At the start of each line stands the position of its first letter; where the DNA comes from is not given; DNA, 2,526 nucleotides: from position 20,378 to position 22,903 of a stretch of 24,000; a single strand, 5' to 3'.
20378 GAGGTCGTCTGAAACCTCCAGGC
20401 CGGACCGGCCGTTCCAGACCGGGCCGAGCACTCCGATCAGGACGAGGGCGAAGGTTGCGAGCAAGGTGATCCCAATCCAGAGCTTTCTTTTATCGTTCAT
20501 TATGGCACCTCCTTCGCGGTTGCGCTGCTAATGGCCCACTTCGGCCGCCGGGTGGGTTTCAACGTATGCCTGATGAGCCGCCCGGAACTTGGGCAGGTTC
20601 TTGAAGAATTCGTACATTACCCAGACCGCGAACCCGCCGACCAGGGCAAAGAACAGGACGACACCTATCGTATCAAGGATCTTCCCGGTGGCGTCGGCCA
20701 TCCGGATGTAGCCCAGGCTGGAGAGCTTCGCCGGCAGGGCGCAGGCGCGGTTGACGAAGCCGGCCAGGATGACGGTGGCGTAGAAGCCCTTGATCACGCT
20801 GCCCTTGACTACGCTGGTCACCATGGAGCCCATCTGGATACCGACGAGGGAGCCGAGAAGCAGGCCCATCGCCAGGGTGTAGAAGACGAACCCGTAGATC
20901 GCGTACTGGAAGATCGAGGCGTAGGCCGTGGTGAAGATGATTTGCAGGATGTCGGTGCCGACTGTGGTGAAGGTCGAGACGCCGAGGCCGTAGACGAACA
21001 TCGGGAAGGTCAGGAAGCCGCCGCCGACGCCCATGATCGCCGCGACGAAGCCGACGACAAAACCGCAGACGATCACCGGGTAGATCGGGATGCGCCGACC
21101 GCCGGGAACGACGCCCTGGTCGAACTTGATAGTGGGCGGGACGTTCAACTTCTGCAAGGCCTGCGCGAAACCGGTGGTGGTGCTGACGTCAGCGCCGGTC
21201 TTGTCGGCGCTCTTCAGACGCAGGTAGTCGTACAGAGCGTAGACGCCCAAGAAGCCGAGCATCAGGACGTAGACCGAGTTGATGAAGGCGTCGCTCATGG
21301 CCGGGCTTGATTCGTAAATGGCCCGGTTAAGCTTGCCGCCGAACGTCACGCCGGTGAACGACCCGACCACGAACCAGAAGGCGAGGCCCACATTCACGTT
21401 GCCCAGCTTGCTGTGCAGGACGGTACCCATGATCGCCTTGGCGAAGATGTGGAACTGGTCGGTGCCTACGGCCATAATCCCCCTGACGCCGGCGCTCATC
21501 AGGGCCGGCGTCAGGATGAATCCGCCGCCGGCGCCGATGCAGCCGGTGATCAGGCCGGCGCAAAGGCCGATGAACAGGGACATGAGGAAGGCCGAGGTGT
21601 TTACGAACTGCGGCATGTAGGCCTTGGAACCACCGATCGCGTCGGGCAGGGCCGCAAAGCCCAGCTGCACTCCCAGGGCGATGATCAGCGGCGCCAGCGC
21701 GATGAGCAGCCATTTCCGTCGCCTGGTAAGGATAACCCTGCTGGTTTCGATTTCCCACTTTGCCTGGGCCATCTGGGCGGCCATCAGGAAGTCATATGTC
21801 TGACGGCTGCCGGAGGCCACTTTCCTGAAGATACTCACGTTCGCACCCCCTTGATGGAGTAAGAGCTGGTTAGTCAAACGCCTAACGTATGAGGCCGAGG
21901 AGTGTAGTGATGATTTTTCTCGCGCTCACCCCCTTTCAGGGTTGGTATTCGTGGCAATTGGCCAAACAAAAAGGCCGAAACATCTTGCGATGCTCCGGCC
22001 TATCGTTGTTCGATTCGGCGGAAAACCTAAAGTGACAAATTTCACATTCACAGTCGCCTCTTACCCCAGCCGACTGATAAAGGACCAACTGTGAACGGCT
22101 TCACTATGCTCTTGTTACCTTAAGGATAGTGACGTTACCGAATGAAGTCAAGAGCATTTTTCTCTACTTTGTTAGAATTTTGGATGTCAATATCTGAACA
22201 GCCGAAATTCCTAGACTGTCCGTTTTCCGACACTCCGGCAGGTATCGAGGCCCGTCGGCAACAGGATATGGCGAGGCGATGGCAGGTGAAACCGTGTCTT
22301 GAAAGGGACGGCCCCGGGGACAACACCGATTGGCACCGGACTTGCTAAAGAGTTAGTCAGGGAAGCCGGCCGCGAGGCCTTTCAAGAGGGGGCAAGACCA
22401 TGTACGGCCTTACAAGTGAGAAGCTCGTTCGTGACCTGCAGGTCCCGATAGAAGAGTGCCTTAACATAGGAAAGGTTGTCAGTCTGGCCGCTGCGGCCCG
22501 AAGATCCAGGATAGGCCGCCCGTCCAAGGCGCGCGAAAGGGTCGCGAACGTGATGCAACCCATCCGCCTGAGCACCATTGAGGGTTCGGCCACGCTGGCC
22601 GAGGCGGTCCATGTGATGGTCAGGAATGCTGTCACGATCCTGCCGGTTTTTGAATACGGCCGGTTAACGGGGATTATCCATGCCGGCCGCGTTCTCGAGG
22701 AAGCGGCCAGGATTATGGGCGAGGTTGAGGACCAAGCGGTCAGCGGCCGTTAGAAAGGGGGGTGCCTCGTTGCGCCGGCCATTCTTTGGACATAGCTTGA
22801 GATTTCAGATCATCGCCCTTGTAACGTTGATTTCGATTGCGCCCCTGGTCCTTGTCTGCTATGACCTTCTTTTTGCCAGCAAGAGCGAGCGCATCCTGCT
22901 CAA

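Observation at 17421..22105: Four copies of a CRP/FNR-type palindrome (GTGA-N6-TCAC) confined to non-coding DNA of the usp and TSUP loci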

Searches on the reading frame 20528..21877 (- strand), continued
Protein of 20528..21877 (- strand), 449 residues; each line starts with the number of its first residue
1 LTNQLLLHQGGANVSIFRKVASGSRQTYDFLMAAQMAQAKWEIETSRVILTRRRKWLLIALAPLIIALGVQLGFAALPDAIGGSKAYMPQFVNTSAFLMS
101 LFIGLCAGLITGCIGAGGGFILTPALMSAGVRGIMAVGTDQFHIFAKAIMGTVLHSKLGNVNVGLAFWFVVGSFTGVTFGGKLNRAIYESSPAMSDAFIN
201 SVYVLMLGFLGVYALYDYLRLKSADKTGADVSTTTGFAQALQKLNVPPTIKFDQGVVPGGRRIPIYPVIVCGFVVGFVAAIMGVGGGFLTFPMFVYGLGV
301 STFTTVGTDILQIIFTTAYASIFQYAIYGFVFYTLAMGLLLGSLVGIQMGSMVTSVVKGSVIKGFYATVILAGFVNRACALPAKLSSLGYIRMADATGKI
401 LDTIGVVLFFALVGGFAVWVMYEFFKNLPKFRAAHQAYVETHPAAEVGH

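Call 69: find_encoding_contigs(protein=P0018, flank=8000, max_places=2)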
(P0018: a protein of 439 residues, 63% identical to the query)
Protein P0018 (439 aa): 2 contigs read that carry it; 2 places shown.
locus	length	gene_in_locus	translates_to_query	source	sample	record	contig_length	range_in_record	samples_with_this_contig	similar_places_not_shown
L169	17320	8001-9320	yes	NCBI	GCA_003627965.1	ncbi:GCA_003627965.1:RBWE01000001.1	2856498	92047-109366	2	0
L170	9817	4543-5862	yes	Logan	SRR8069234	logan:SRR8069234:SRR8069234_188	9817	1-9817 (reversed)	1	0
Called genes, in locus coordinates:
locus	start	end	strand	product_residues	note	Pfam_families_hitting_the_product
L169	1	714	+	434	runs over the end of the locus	PF00501:AMP-binding, PF14535:AMP-binding_C_2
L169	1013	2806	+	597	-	PF01855:POR_N, PF02776:TPP_enzyme_N (faint), PF00037:Fer4 (faint), PF02775:TPP_enzyme_C, PF12797:Fer4_2 (faint), PF13237:Fer4_10 (weak)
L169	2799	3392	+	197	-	PF01558:POR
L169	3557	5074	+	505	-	PF00939:Na_sulph_symp, PF03600:CitMHS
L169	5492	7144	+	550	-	-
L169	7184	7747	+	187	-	PF00571:CBS (weak)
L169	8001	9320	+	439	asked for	PF01925:TauE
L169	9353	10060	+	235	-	-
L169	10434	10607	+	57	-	-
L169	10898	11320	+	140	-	PF09148:DUF1934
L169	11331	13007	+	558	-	PF03485:Arg_tRNA_synt_N, PF00750:tRNA-synt_1d, PF09334:tRNA-synt_1g (faint), PF05746:DALR_1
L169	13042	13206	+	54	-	-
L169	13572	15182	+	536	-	PF06418:CTP_synth_N, PF00117:GATase, PF07722:Peptidase_C26 (weak)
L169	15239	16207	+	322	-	PF25145:NfeD1b_N, PF01343:Peptidase_S49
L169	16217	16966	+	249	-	PF04893:Yip1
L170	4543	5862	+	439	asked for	PF01925:TauE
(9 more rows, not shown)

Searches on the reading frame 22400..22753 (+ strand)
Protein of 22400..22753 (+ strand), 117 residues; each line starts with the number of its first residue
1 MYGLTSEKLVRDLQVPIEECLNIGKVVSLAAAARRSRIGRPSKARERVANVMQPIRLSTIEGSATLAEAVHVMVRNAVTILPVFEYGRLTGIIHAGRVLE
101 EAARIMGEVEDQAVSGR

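Call 8: search_protein_families(library=pfam, proteins=[window:22400-22753:+])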
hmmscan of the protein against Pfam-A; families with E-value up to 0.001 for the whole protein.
window:22400-22753:+ (117 aa): 1 family
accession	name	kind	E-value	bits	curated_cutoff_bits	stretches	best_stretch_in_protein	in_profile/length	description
PF00571.33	CBS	-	2.3e-07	31.5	24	1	49-101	2-54/57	CBS domain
